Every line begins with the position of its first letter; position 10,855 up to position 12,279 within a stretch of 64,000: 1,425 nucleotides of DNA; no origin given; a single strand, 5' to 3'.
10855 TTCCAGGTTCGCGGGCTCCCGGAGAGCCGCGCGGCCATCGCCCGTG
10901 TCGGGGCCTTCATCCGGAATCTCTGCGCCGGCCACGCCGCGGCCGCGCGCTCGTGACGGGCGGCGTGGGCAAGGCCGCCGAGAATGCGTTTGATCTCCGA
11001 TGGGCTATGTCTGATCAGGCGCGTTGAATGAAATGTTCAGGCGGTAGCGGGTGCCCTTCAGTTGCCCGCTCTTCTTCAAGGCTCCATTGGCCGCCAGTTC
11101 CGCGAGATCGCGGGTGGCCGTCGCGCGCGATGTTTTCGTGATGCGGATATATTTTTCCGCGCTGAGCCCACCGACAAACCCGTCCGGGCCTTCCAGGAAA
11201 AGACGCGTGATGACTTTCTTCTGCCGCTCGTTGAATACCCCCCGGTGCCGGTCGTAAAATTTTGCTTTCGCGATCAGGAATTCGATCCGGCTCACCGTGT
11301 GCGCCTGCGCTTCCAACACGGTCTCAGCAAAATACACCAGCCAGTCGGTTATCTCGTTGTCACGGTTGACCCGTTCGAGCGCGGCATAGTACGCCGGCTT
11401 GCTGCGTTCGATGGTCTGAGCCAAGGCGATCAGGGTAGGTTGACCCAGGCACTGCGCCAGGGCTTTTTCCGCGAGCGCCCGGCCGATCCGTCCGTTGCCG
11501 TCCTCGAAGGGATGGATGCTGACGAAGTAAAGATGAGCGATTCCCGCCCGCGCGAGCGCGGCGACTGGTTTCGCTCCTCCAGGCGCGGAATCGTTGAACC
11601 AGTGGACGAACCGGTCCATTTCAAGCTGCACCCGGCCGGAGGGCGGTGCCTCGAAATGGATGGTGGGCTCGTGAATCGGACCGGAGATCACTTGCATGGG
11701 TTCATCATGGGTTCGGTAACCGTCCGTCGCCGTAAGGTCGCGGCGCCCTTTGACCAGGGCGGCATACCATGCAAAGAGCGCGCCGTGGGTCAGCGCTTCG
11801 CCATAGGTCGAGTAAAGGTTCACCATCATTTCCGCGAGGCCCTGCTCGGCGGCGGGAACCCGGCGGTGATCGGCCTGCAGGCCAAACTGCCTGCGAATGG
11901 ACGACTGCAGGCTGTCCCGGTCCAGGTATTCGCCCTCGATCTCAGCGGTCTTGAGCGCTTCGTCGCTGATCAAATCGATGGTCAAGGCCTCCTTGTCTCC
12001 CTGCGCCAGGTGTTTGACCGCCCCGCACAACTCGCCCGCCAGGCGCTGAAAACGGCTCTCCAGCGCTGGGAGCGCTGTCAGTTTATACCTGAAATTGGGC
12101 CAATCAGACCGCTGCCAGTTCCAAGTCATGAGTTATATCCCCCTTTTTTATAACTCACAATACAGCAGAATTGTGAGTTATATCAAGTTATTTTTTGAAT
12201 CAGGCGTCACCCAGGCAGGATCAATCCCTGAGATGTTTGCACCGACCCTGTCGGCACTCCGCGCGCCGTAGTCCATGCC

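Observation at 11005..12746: Low-GC Fic gene with an operator-like palindrome, next to a decayed esterase gene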

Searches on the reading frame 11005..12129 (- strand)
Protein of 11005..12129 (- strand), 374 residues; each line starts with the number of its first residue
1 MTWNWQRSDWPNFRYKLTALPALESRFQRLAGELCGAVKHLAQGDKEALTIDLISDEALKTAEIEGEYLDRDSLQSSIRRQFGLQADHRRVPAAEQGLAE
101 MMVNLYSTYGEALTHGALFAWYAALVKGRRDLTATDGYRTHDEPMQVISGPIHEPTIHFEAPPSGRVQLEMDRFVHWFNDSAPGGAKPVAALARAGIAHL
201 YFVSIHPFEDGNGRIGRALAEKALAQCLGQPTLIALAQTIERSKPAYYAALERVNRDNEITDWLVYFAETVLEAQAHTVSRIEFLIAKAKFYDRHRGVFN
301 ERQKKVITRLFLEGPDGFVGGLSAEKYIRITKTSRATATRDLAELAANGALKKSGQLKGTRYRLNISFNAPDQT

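Call 4: search_protein_families(library=pfam, proteins=[window:11005-12129:-], max_evalue=0.01)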
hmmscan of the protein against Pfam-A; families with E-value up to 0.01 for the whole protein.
window:11005-12129:- (374 aa): 3 families
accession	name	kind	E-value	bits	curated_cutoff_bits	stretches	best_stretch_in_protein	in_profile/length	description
PF13776.11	DUF4172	-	5.9e-26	91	25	1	3-84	1-82/82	Domain of unknown function (DUF4172)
PF02661.23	Fic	-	8.5e-14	52.6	24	1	113-223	2-92/93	Fic/DOC family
PF22168.2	DIP2311-like_C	-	0.0064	17.2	27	0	319-364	17-62/63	Transcriptional regulator DIP2311-like, C-terminal domain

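Call 7: find_encoding_contigs(protein=window:11005-12129:-, flank=6000, max_places=8)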
Protein window:11005-12129:- (374 aa): no gene with exactly this product is on record in the collection.

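Call 8: find_homologous_proteins(query=window:11005-12129:-, max_evalue=1e-20)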
Query window:11005-12129:- (374 aa): 7996 proteins with E <= 1e-20 among 8000 candidates; the best 120 are listed.
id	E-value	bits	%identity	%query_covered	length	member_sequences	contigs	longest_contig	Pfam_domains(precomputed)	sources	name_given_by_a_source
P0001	4.1e-250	847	100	100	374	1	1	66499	PF13776.12,PF02661.24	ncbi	-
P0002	2.6e-202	690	82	98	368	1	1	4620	PF13776.12,PF02661.24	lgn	-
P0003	7.2e-202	688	84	98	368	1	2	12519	PF13776.12,PF02661.24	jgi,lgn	jgi:Fic family protein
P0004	1.2e-196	671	82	98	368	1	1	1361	PF13776.12,PF02661.24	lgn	-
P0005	3.1e-196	670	81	98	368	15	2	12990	PF13776.12,PF02661.24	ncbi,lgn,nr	ncbi:MAG: Fic family protein [Verrucomicrobia bacterium]|nr:Fic family protein [Verrucomicrobiota ba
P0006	5.0e-193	659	79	98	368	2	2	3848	PF13776.12,PF02661.24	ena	-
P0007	4.5e-190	650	79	98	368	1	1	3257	PF13776.12,PF02661.24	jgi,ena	-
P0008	1.4e-187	641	77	98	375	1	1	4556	PF13776.12,PF02661.24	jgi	-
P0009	1.8e-187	641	77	98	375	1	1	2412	PF13776.12,PF02661.24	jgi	-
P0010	2.0e-187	641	77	98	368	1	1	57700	PF13776.12,PF02661.24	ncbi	-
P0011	5.1e-187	640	77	98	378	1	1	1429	PF13776.12,PF02661.24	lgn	-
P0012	4.1e-185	633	76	98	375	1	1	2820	PF13776.12,PF02661.24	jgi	jgi:Fic family protein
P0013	2.3e-184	631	76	98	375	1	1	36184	PF13776.12,PF02661.24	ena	-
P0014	1.9e-183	628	76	98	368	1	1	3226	PF13776.12,PF02661.24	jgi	jgi:Fic family protein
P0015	4.8e-183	627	76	98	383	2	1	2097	PF13776.12,PF02661.24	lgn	-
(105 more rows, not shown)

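Call 9: find_related_loci(query=window:11005-12129:-, collection=genome_contigs, flank=6000)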
Query window:11005-12129:- (374 aa) in genome_contigs; peptide patterns used: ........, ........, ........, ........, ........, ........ (x = any residue, [..] = any of these).
599 stretches matched a pattern (row limit reached: there are more); 573 encode a relative of the query (tblastn E <= 1e-3); the best 80 are kept; 80 distinct loci.
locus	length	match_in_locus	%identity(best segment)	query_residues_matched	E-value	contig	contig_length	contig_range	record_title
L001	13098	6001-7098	64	1-368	1e-162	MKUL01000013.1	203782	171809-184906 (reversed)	MAG: Alphaproteobacteria bacterium 41-28 SCNpilot_cont_1000_p_scaffold_143, whole genome shotgun sequence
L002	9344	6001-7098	62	1-366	7e-155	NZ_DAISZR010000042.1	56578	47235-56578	MAG: Methylobacter sp. isolate CTOTU25010 NODE_43_length_56578_cov_476.938485, whole genome shotgun sequence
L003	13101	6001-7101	61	1-369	1e-154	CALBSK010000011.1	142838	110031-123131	MAG TPA_asm: uncultured Alphaproteobacteria bacterium isolate SRR6231180_bin.20_CONCOCT_v1.1_MAG genome assembly, contig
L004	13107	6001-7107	60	1-369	2e-153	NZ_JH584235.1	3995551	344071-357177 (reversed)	Sphingomonas echinoides ATCC 14820 scaffold00001, whole genome shotgun sequence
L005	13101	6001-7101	60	1-367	3e-152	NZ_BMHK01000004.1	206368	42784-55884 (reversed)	Novosphingobium endophyticum strain CGMCC 1.15095 sequence004, whole genome shotgun sequence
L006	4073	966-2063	61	1-366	3e-156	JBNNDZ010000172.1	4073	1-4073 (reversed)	MAG: Puniceicoccales bacterium isolate JB028 k141_209879, whole genome shotgun sequence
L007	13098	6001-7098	58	1-366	4e-148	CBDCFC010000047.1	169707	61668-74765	MAG: Arenicellales bacterium isolate d8644a19-3e3a-4e4e-a841-519834f76808 genome assembly, contig: contig_47, whole geno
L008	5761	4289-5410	59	1-374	5e-149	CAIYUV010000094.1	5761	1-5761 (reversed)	MAG: uncultured Spartobacteria bacterium isolate Umea_bin-08385 genome assembly, contig: bin-08385:094/295, whole genome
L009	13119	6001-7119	61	1-373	1e-147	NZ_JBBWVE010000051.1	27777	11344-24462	MAG: Thiocapsa sp. C3-3m C3-3m-Cardenillas-CDS647, whole genome shotgun sequence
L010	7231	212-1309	60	1-366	2e-146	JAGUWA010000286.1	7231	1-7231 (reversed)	MAG: Parvibaculum sp. isolate DeMMO5_13 c_000000003318, whole genome shotgun sequence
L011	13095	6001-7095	59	1-365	1e-146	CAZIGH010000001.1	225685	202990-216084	MAG TPA_asm: uncultured Verrucomicrobiaceae bacterium isolate SRP290908_co2_392 genome assembly, contig: NODE_38_length_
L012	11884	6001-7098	60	1-366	1e-148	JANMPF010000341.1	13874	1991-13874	MAG: Rhodobiaceae bacterium isolate OTE_51_metabat_512 OTE_51_k141_77417, whole genome shotgun sequence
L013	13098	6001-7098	58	1-366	3e-145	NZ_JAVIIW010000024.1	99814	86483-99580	Mesorhizobium album strain VK24D VK24D_NODE_24_length_99814_cov_30_373188_pilon, whole genome shotgun sequence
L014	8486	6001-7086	59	1-366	3e-143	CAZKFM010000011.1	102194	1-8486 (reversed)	MAG TPA_asm: uncultured Flavobacteriaceae bacterium isolate SRP141376_co5_74 genome assembly, contig: NODE_371_length_10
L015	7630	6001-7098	57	1-366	1e-142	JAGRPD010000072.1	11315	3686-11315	MAG: Verrucomicrobiales bacterium isolate HKST-UBA35 2009_37620, whole genome shotgun sequence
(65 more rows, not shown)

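Call 14: search_solved_structures(query=window:11005-12129:-, max_evalue=0.001, show_alignments=1)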
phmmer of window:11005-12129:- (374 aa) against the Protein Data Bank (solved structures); distinct sequences matched with E-value up to 0.001: 25.
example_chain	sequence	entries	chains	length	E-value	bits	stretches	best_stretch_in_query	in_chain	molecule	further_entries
8cil_A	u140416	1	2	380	6.2e-64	219.8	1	3-353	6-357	Fic family protein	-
7cb8_A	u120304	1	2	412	3.2e-10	43.1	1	150-278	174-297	Fic-domain containing protein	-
9vjc_A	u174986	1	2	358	3e-09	39.9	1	173-290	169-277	Protein adenylyltransferase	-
3zec_A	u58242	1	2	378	1.5e-08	37.6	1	187-294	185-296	ADENOSINE MONOPHOSPHATE-PROTEIN TRANSFERASE SOFIC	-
9tc4_A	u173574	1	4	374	1.5e-08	37.6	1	187-294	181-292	Protein adenylyltransferase SoFic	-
9tcl_B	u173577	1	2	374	1.6e-08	37.5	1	187-294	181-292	Protein adenylyltransferase SoFic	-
9tch_A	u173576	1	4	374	1.6e-08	37.5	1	187-294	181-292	Protein adenylyltransferase SoFic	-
3eqx_A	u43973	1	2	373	1.6e-08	37.5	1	187-294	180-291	FIC DOMAIN CONTAINING TRANSCRIPTIONAL REGULATOR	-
3zcn_A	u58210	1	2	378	1.7e-08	37.4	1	187-294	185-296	ADENOSINE MONOPHOSPHATE-PROTEIN TRANSFERASE SOFIC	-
6i7i_A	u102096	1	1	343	3.5e-08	36.4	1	161-268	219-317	Adenosine monophosphate-protein transferase FICD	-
6i7g_A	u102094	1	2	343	3.6e-08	36.3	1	161-268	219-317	Adenosine monophosphate-protein transferase FICD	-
4u0s_A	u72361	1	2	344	3.6e-08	36.3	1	161-268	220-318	Adenosine monophosphate-protein transferase FICD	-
4u04_A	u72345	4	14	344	3.6e-08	36.3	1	161-268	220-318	Adenosine monophosphate-protein transferase FICD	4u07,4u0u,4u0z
6i7h_A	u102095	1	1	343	3.6e-08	36.3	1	161-268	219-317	Adenosine monophosphate-protein transferase FICD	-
6i7j_A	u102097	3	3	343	4.2e-08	36.1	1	161-268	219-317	Adenosine monophosphate-protein transferase FICD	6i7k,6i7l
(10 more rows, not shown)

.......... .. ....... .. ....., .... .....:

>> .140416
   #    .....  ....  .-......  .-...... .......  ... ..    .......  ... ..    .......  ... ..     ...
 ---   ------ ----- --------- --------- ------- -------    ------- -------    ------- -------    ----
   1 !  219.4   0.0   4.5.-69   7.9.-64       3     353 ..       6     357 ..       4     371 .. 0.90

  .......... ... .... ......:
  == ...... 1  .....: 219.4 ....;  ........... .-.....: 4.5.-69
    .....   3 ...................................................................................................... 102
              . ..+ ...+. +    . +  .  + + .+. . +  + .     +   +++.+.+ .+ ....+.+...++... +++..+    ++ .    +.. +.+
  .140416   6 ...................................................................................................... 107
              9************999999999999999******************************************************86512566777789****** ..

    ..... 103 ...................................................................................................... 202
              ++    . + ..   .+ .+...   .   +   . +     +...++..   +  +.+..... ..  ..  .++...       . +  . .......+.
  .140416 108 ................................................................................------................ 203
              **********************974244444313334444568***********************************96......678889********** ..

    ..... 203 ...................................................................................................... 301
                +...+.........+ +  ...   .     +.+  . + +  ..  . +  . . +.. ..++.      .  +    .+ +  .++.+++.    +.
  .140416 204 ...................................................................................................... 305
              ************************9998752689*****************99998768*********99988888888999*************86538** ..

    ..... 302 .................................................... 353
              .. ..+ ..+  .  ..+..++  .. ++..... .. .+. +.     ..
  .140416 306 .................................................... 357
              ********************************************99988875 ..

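Call 32: find_encoding_contigs(protein=P0005, flank=6000, max_places=3)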
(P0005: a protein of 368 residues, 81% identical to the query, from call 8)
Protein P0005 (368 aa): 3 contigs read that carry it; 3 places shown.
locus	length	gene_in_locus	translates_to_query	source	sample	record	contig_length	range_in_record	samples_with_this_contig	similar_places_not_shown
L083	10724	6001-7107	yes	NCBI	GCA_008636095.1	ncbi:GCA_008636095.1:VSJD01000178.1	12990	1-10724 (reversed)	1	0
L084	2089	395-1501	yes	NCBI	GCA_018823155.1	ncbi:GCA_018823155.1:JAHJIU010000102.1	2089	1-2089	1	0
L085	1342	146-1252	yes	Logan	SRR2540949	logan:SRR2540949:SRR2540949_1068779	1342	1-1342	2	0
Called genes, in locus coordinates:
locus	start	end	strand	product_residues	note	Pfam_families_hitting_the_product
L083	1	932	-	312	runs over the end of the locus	PF01545:Cation_efflux, PF16916:ZT_dimer (weak)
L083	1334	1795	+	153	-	PF00112:Peptidase_C1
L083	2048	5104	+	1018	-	-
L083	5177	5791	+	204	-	-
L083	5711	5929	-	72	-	-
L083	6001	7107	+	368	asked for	PF13776:DUF4172, PF02661:Fic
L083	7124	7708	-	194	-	-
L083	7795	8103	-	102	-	-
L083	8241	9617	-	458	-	PF13173:AAA_14, PF13635:DUF4143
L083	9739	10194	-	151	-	-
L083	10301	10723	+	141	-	?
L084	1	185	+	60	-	?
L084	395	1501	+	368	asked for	PF13776:DUF4172, PF02661:Fic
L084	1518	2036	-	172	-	-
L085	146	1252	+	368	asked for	PF13776:DUF4172, PF02661:Fic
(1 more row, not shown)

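Call 33: find_encoding_contigs(protein=P0003, flank=6000, max_places=3)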
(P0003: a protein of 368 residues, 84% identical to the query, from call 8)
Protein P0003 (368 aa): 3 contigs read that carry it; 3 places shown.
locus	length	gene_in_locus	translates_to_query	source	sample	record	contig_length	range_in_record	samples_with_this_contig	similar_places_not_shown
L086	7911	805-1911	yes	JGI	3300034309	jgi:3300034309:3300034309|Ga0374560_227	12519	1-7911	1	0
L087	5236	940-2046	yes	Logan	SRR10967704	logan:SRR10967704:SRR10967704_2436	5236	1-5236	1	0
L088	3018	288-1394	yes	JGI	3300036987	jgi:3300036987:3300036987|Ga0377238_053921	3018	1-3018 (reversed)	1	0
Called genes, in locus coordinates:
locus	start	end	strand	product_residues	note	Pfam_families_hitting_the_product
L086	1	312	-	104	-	?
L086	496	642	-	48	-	PF15919:HicB_lk_antitox (weak)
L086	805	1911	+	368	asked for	PF13776:DUF4172, PF02661:Fic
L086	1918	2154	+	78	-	-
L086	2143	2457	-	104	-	-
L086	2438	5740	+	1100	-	PF02012:BNR (faint), PF15902:Sortilin-Vps10 (faint), PF13517:FG-GAP_3 (faint)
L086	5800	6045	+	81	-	-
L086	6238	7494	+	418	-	-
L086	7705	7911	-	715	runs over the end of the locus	PF08269:dCache_2, PF17200:sCache_2, PF17201:Cache_3-Cache_2, PF00989:PAS, PF13188:PAS_8 (weak), PF03445:DUF294, PF10335:DUF294_C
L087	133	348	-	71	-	-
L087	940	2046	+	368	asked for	PF13776:DUF4172, PF02661:Fic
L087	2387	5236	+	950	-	?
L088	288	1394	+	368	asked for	PF13776:DUF4172, PF02661:Fic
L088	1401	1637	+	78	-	-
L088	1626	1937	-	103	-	-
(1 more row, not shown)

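Call 34: find_encoding_contigs(protein=P0010, flank=6000, max_places=2)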
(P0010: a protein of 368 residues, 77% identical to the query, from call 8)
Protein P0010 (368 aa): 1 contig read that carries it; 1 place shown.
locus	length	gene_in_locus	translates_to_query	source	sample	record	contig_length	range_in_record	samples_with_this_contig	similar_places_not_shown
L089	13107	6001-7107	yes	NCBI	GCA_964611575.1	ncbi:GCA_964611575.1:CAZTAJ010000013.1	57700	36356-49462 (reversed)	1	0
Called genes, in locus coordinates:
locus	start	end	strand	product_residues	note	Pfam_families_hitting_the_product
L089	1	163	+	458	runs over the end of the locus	PF04932:Wzy_C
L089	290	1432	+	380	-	-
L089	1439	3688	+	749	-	PF13439:Glyco_transf_4, PF13579:Glyco_trans_4_4, PF00534:Glycos_transf_1, PF13524:Glyco_trans_1_2, PF13692:Glyco_trans_1_4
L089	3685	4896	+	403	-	PF13579:Glyco_trans_4_4, PF13439:Glyco_transf_4, PF00534:Glycos_transf_1, PF13692:Glyco_trans_1_4, PF13524:Glyco_trans_1_2 (weak)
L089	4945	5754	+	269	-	PF13290:CHB_HEX_C_1, PF13287:Fn3_assoc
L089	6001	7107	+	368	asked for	PF13776:DUF4172, PF02661:Fic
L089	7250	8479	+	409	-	-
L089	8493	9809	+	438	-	PF13439:Glyco_transf_4, PF13579:Glyco_trans_4_4, PF00534:Glycos_transf_1, PF13692:Glyco_trans_1_4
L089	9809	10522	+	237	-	PF02397:Bac_transf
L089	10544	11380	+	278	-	PF02698:DUF218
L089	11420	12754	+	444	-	PF01041:DegT_DnrJ_EryC1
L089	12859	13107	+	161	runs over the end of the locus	-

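Call 37: find_related_loci(query=window:11005-12129:-, collection=viral_contigs, flank=5000)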
Query window:11005-12129:- (374 aa) in viral_contigs; peptide patterns used: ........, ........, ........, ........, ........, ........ (x = any residue, [..] = any of these).
156 stretches matched a pattern; 125 encode a relative of the query (tblastn E <= 1e-3); the best 80 are kept; 80 distinct loci.
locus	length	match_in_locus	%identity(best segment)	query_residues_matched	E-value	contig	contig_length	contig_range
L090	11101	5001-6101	56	1-367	2e-137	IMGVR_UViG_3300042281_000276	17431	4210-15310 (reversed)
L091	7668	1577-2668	60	1-366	3e-148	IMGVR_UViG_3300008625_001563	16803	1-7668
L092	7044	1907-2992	51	1-362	2e-124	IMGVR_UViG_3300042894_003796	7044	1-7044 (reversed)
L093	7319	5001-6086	51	1-362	2e-124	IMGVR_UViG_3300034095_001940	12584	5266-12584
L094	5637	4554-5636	51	1-361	8e-124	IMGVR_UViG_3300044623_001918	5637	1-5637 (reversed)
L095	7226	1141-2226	50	1-362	1e-121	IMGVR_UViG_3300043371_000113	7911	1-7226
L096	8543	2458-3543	50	1-362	2e-121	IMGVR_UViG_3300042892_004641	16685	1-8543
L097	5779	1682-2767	50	1-362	6e-121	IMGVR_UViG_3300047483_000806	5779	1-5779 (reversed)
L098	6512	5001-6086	50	1-362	1e-120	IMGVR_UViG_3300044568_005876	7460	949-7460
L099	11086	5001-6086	50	1-362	1e-120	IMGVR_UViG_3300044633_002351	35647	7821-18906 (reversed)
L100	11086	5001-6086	50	1-362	2e-121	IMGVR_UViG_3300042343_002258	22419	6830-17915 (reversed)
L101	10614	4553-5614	37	9-362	2e-65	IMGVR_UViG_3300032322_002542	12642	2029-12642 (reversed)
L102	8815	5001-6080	37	5-364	7e-64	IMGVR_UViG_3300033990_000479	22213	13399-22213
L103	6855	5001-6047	37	5-354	6e-64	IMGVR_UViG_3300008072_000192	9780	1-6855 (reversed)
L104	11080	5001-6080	36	5-364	7e-64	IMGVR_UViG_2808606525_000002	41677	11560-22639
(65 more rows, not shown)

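Call 44: find_related_loci(query=window:11005-12129:-, collection=metagenome_contigs, flank=3000)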
Query window:11005-12129:- (374 aa) in metagenome_contigs; peptide patterns used: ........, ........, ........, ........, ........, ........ (x = any residue, [..] = any of these).
600 stretches matched a pattern (row limit reached: there are more); 568 encode a relative of the query (tblastn E <= 1e-3); the best 80 are kept; 80 distinct loci.
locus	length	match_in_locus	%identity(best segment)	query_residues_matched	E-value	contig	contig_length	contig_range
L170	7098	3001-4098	61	1-366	2e-155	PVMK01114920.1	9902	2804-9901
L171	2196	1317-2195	75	1-293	9e-163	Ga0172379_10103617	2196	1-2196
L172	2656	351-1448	61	1-364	2e-158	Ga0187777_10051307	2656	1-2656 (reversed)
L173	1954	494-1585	60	3-366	2e-161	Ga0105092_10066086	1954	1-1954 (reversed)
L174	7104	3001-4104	60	1-368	1e-149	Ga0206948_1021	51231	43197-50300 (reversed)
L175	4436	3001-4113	58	1-371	2e-148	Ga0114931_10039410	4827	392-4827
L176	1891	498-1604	60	1-369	7e-158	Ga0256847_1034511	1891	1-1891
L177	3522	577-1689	57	1-371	4e-151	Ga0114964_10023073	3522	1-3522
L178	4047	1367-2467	58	1-367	1e-149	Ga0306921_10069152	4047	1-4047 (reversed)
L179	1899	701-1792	60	3-366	3e-157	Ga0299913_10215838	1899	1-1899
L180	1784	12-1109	58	1-366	5e-156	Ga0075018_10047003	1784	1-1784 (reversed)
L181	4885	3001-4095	58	1-365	3e-145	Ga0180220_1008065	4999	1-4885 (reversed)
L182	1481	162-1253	58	3-366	2e-155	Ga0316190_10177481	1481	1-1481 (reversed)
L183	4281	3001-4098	59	1-366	2e-144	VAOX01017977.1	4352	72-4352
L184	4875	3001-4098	58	1-366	2e-141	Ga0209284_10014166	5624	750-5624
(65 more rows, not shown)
